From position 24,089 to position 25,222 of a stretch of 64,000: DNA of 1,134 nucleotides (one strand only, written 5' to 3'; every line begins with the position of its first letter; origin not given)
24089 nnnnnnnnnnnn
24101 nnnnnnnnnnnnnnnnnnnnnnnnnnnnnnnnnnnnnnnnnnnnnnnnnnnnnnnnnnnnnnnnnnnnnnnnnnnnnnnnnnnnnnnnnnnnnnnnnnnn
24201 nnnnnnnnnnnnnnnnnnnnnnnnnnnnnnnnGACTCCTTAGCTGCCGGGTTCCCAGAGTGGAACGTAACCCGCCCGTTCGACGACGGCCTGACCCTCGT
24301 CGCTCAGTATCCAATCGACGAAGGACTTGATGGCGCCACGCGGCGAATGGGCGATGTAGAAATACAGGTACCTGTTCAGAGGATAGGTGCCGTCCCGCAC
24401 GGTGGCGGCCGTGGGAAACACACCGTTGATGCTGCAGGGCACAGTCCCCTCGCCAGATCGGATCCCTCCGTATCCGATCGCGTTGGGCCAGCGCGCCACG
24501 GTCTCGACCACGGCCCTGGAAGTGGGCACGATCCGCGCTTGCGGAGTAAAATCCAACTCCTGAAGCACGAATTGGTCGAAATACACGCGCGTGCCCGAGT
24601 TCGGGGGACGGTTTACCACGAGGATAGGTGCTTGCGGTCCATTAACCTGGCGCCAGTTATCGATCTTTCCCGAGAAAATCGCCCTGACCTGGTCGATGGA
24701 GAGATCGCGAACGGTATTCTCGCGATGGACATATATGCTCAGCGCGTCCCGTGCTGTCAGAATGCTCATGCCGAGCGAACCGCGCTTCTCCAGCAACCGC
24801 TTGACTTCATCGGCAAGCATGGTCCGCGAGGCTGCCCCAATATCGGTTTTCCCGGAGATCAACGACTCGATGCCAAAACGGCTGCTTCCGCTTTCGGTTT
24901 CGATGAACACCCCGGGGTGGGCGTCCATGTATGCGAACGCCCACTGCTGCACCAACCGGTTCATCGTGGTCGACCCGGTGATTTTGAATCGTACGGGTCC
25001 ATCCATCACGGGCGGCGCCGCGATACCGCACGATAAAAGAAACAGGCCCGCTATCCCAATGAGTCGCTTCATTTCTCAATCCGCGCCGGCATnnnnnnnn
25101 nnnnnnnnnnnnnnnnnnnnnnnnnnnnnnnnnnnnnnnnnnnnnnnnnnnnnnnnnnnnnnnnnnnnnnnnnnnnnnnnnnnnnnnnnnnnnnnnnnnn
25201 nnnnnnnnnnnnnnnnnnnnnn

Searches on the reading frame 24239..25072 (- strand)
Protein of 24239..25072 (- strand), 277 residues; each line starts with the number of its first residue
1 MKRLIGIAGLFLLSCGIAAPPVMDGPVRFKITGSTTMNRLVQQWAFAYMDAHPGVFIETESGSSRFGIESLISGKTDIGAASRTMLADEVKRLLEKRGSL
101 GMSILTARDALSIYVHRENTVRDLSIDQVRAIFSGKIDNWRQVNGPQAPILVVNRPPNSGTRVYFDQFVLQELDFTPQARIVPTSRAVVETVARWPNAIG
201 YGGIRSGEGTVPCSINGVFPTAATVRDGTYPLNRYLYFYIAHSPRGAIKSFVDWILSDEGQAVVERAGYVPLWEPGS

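Call 3: search_protein_families(library=pfam, proteins=[window:24239-25072:-], max_evalue=0.01)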
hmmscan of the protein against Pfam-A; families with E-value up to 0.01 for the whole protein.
window:24239-25072:- (277 aa): 3 families
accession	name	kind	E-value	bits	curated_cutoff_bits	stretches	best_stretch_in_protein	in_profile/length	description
PF12849.12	PBP_like_2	-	8.9e-38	131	27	1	25-259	6-267/267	PBP superfamily domain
PF12727.12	PBP_like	-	1.5e-10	41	27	1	48-205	4-152/193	PBP superfamily domain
PF13531.11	SBP_bac_11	-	3e-05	24.4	25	1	30-269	2-226/227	Bacterial extracellular solute-binding protein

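Call 4: search_protein_families(library=ncbifam, proteins=[window:24239-25072:-], max_evalue=0.01)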
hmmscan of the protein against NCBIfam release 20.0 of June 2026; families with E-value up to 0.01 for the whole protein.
window:24239-25072:- (277 aa): 2 families
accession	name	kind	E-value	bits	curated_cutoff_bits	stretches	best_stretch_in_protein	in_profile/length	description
TIGR02136.1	ptsS_2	subfamily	1.4e-61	208.3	206.6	1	10-272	14-295/295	phosphate ABC transporter substrate-binding protein PstS family protein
TIGR00975.1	3a0107s03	equivalog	8e-14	51.4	205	1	31-169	3-150/315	phosphate ABC transporter substrate-binding protein PstS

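Call 10: search_solved_structures(query=window:24239-25072:-, max_evalue=0.001, show_alignments=2)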
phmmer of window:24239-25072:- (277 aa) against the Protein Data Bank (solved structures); distinct sequences matched with E-value up to 0.001: 20.
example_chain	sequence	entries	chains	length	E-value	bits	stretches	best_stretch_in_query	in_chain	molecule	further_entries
4gd5_A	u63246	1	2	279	2.7e-30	109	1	27-267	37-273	Phosphate ABC transporter, phosphate-binding protein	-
4q8r_A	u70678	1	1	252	4.6e-30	108.2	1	30-267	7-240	Phosphate ABC transporter, phosphate-binding protein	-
4pqj_A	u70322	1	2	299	1.2e-28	103.6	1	31-272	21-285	Phosphate binding protein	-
4omb_A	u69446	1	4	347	1.8e-28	103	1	31-272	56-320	Phosphate binding protein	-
4exl_A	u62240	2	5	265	1.2e-25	93.8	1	31-274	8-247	Phosphate-binding protein pstS 1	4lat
9l8j_A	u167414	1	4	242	1.9e-24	89.8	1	28-266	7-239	Sll0540 protein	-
4ecf_A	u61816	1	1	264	8.2e-23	84.4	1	31-270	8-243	ABC-type phosphate transport system, periplasmic component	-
1twy_A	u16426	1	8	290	3e-21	79.3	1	27-270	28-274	ABC transporter, periplasmic substrate-binding protein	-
4n13_A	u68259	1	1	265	2.3e-19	73.1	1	29-270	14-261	Phosphate ABC transporter, periplasmic phosphate-binding protein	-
4h1x_A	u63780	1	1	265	3e-16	62.9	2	29-143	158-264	Phosphate-binding protein pstS 2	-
4jwo_A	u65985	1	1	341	2.4e-10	43.6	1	18-271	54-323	Phosphate binding protein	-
5jk4_A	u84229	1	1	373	8.9e-05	25.3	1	98-169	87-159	Alkaline phosphatase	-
1pc3_A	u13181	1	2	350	0.00044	23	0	16-168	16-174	Phosphate-binding protein 1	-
7dm1_B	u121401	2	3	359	0.00048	22.9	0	16-168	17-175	Phosphate-binding protein PstS 1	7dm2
3w9v_A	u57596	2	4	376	0.00057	22.6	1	120-190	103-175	Phosphate-binding protein | DING protein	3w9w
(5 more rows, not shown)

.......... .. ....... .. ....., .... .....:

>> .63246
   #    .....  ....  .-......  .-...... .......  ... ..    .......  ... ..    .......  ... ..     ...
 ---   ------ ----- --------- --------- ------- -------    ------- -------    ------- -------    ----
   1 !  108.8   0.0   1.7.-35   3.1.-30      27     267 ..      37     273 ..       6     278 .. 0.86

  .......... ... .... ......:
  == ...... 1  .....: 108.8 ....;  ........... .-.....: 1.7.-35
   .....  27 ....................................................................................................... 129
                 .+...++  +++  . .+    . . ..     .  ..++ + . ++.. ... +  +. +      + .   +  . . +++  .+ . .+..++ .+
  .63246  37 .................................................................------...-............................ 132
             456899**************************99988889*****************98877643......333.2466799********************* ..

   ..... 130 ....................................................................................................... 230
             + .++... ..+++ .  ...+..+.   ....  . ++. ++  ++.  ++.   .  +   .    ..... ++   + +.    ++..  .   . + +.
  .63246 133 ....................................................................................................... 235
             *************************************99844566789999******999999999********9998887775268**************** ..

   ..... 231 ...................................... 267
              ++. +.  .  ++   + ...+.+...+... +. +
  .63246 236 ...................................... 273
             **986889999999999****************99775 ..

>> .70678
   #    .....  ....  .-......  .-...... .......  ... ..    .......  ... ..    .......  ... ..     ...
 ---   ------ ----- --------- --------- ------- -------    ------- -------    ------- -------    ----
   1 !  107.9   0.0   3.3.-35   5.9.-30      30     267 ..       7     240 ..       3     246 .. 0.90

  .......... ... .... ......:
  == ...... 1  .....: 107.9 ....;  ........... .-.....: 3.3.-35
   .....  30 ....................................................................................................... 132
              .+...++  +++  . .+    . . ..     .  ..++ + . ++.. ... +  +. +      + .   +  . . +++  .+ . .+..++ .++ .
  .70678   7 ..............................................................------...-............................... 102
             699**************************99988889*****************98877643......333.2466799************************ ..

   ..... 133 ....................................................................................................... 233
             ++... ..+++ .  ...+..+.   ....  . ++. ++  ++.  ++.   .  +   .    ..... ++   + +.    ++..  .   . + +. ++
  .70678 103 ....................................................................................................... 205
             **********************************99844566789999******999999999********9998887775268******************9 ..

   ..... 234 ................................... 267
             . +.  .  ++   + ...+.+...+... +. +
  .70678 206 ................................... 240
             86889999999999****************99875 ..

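Call 40: find_homologous_proteins(query=window:24239-25072:-, max_evalue=0.00001)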
Query window:24239-25072:- (277 aa): 149 proteins with E <= 0.00001 among 1513 candidates; the best 120 are listed.
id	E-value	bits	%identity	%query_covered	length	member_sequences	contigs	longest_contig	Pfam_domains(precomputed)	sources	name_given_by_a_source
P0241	2.6e-177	606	97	100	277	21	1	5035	PF12727.13,PF12849.13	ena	-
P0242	6.5e-161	552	89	100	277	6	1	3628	PF12727.13,PF12849.13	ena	-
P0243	9.8e-144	496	82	100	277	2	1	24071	PF13531.12,PF12727.13,PF12849.13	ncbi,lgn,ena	-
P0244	6.1e-143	493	81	100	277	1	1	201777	PF13531.12,PF12727.13,PF12849.13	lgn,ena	-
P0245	1.9e-142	492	82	96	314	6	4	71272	PF12727.13,PF12849.13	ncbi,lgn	-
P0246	2.0e-142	492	81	99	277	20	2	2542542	PF13531.12,PF12727.13,PF12849.13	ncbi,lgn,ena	-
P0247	2.9e-142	491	81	100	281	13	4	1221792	PF12727.13,PF12849.13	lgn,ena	-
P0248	4.3e-85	304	53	98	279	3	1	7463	PF12727.13,PF12849.13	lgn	-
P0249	2.6e-83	298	50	94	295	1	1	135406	PF12727.13,PF12849.13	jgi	jgi:phosphate transport system substrate-binding protein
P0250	1.6e-82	295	49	96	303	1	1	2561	PF12727.13,PF12849.13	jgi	-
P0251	3.1e-82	294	51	91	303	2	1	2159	PF12727.13,PF12849.13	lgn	-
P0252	1.9e-81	292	49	95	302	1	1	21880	PF12727.13,PF12849.13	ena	-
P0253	1.9e-81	292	50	95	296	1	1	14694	PF12727.13,PF01547.31,PF12849.13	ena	-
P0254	7.9e-79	283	49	97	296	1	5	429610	PF12727.13,PF12849.13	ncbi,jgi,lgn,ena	-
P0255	1.1e-78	283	53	95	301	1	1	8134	PF12727.13,PF12849.13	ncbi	-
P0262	2.1e-74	268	47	98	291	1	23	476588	PF12727.13,PF12849.13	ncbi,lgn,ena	-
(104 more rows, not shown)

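Call 41: find_encoding_contigs(protein=P0254, flank=6000, max_places=2)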
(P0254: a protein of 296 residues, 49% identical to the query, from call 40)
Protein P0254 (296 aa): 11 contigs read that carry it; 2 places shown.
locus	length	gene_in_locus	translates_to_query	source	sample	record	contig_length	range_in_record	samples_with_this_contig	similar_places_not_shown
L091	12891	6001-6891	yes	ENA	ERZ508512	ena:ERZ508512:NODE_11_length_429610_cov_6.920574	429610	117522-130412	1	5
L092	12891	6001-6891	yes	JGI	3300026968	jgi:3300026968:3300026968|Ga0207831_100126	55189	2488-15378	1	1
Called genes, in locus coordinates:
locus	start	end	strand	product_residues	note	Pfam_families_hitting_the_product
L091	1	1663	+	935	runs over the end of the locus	PF00690:Cation_ATPase_N, PF00122:E1-E2_ATPase, PF00702:Hydrolase, PF13246:Cation_ATPase, PF12710:HAD (weak), PF08282:Hydrolase_3 (weak), PF00689:Cation_ATPase_C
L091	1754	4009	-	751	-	PF00403:HMA, PF00122:E1-E2_ATPase, PF00702:Hydrolase, PF08282:Hydrolase_3 (weak)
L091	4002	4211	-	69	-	PF00403:HMA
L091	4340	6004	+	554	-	PF04389:Peptidase_M28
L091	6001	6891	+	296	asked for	PF12849:PBP_like_2, PF12727:PBP_like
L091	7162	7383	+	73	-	PF09360:zf-CDGSH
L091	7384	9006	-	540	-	PF07837:FTCD_N, PF02971:FTCD, PF04961:FTCD_C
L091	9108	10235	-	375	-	PF00266:Aminotran_5, PF00155:Aminotran_1_2 (faint), PF01041:DegT_DnrJ_EryC1, PF22580:KYNU_C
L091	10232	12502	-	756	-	PF07494:Reg_prop (faint), PF07495:Y_Y_Y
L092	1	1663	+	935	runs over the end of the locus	PF00690:Cation_ATPase_N, PF00122:E1-E2_ATPase, PF00702:Hydrolase, PF13246:Cation_ATPase, PF12710:HAD (weak), PF08282:Hydrolase_3 (weak), PF00689:Cation_ATPase_C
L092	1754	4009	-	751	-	PF00403:HMA, PF00122:E1-E2_ATPase, PF00702:Hydrolase, PF08282:Hydrolase_3 (weak)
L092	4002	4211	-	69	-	PF00403:HMA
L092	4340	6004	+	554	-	PF04389:Peptidase_M28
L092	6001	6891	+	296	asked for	PF12849:PBP_like_2, PF12727:PBP_like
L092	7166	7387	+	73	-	PF09360:zf-CDGSH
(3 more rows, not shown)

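Call 42: find_encoding_contigs(protein=P0249, flank=6000, max_places=2)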
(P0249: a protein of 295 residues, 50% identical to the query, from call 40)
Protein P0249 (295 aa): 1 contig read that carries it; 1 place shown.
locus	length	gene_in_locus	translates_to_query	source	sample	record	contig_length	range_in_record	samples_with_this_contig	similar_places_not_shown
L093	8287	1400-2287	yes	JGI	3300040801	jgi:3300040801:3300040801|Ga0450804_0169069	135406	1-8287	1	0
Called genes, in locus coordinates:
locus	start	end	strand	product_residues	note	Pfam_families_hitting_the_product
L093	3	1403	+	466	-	?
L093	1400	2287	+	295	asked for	PF12849:PBP_like_2, PF12727:PBP_like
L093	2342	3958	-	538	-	PF07837:FTCD_N, PF02971:FTCD, PF04961:FTCD_C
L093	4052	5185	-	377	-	PF00266:Aminotran_5, PF01041:DegT_DnrJ_EryC1, PF22580:KYNU_C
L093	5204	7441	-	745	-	PF07494:Reg_prop (faint), PF07495:Y_Y_Y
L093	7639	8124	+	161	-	PF01253:SUI1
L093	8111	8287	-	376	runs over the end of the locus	-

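Call 43: find_encoding_contigs(protein=P0262, flank=6000, max_places=2)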
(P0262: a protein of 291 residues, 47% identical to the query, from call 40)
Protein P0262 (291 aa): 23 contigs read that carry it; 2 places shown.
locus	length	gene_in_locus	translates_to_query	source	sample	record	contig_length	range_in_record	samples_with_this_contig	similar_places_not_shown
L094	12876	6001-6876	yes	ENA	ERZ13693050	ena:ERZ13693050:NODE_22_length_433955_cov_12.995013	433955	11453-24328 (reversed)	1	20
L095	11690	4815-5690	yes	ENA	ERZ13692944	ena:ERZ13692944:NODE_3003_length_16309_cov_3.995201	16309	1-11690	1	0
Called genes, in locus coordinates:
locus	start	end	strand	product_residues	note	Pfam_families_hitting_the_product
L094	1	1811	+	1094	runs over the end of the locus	PF08757:CotH, PF00932:LTD, PF18962:Por_Secre_tail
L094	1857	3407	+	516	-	PF05935:Arylsulfotrans, PF14269:Arylsulfotran_2 (faint), PF18962:Por_Secre_tail (weak)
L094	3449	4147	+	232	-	-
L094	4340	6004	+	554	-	PF04389:Peptidase_M28, PF01546:Peptidase_M20 (weak)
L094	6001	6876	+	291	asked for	PF12849:PBP_like_2, PF12727:PBP_like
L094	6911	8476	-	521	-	PF22113:Mtrc-MtrF_II-IV_dom (faint), PF14522:Cytochrome_C7 (faint), PF14537:Cytochrom_c3_2 (faint), PF13860:FlgD_ig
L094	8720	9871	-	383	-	-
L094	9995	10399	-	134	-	-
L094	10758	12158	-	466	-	PF00072:Response_reg, PF00158:Sigma54_activat, PF14532:Sigma54_activ_2, PF07728:AAA_5 (weak), PF25601:AAA_lid_14, PF02954:HTH_8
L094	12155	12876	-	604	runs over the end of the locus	PF00512:HisKA, PF02518:HATPase_c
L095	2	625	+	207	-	?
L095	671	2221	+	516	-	PF05935:Arylsulfotrans, PF14269:Arylsulfotran_2 (faint), PF18962:Por_Secre_tail (weak)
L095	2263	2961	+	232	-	-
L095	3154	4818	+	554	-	PF04389:Peptidase_M28, PF01546:Peptidase_M20 (weak)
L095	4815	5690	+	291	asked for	PF12849:PBP_like_2, PF12727:PBP_like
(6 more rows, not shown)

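Call 49: find_related_loci(query=A4, collection=metagenome_contigs, flank=6000)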
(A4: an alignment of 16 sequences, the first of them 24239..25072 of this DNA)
Query A4 (277 aa) in metagenome_contigs; peptide patterns used: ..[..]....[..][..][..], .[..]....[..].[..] (x = any residue, [..] = any of these).
600 stretches matched a pattern (row limit reached: there are more); 490 encode a relative of the query (tblastn E <= 1e-3); the best 80 are kept; 80 distinct loci.
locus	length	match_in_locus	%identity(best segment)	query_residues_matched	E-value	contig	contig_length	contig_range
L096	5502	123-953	98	1-277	0e+0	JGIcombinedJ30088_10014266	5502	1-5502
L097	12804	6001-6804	49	7-274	1e-83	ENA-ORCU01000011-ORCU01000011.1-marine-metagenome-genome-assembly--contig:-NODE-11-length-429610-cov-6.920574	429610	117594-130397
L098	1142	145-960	50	10-274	4e-88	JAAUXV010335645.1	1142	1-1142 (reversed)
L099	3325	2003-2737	50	28-272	8e-80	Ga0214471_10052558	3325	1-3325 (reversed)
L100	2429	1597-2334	50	29-274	3e-81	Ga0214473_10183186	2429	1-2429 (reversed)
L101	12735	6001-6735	49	30-274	5e-79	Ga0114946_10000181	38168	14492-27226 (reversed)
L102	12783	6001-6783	47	10-274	1e-78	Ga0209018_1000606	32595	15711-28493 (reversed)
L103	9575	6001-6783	47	10-274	1e-78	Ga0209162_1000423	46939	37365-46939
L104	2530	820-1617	48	11-277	5e-80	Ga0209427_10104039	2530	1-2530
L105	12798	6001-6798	46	7-274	1e-78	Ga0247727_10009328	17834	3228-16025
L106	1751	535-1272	50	29-274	4e-80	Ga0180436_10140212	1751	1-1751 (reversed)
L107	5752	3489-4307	45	1-273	1e-75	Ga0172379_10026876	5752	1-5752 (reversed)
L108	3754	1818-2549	47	30-274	8e-76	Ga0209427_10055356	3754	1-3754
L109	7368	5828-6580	47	21-272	4e-75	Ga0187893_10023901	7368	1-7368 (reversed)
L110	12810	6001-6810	42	4-274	7e-75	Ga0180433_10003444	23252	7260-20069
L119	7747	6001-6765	45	24-277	9e-73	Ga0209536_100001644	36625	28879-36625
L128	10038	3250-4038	43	10-274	7e-72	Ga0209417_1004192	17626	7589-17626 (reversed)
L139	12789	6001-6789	42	10-274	1e-70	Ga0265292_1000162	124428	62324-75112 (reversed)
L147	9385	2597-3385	42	10-274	1e-69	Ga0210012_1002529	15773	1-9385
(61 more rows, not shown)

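Call 55: search_protein_families(library=ncbifam, proteins=[L119:2493-3593:+, L119:3604-4293:+, L119:106-651:+], max_evalue=0.00001)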
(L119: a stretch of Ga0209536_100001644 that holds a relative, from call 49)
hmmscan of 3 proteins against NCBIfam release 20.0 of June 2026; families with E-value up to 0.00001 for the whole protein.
L119:2493-3593:+ (366 aa): 3 families
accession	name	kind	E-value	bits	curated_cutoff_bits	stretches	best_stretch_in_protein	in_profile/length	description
TIGR01013.1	2a58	subfamily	1.3e-62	212.2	306.15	2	21-188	1-171/456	sodium-dependent inorganic phosphate transporter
NF037997.1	Na_Pi_symport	subfamily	2.7e-30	105.9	50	2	22-115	3-97/294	Na/Pi symporter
TIGR00704.1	NaPi_cotrn_rel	hypoth_equivalog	1.3e-28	100.6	210.1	2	201-365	133-293/308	Na/Pi-cotransporter II-related protein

L119:3604-4293:+ (229 aa): 2 families
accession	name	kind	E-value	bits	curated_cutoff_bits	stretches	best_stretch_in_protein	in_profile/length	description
TIGR02135.1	phoU_full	equivalog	6.5e-23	81.4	130.25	1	14-210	6-204/212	phosphate signaling complex protein PhoU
NF008332.0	PRK11115.1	equivalog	5.1e-06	26.2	342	1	15-207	18-211/239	phosphate signaling complex protein PhoU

L119:106-651:+ (181 aa): 66 families (the best 25 are shown)
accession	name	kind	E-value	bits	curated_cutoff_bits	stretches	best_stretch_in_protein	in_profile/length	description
TIGR02154.1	PhoB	equivalog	1.9e-56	190.9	296.2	1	1-179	49-225/226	phosphate regulon transcriptional regulator PhoB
NF053854.1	RespRegPhoBBctds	equivalog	2.1e-50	171.2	270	1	1-179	44-224/225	two-component system response regulator PhoB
NF040689.1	MtrAB_MtrA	equivalog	9.7e-48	162.4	300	1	1-178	45-217/219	MtrAB system response regulator MtrA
NF007982.1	PRK10710.1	equivalog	1.8e-47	161.9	380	1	1-179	54-227/235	envelope stress response regulator BaeR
NF045944.1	ResRegRpaBCyano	equivalog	9.8e-46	156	330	1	1-180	44-228/229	response regulator transcription factor RpaB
NF040534.1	resp_reg_YycF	equivalog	1.4e-45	155.3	340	1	1-180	47-228/231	response regulator YycF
NF008296.0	PRK11083.1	equivalog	1.5e-45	155.4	273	1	2-180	51-226/228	two-component system response regulator CreB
NF007005.1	PRK09468.1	equivalog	4.7e-45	153.8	331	1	1-179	50-231/237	osmolarity response regulator transcription factor OmpR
NF041733.1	resp_reg_CseB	equivalog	2.8e-44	151.2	350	1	2-180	48-227/228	two-component system response regulator CseB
NF007546.0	PRK10161.1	equivalog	1.1e-43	149.5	471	1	1-179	49-225/229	phosphate response regulator transcription factor PhoB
NF041209.1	resp_regPieR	equivalog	2.9e-42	144.9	450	1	2-181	48-229/231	two component system response regulator PieR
NF008199.0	PRK10955.1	equivalog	2.8e-36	125.6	341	1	2-177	48-226/232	envelope stress response regulator transcription factor CpxR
NF041734.1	resp_reg_RppA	equivalog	3.8e-36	124.6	250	1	3-180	51-228/229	two-component system response regulator RppA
TIGR01387.1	cztR_silR_copR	subfamily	1e-35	123.4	279.2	1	1-178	45-217/218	heavy metal response regulator transcription factor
NF033117.2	vanR_ACDEGLN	exception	1.8e-35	122.5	350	1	2-178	46-224/226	VanR-ABDEGLN family response regulator transcription factor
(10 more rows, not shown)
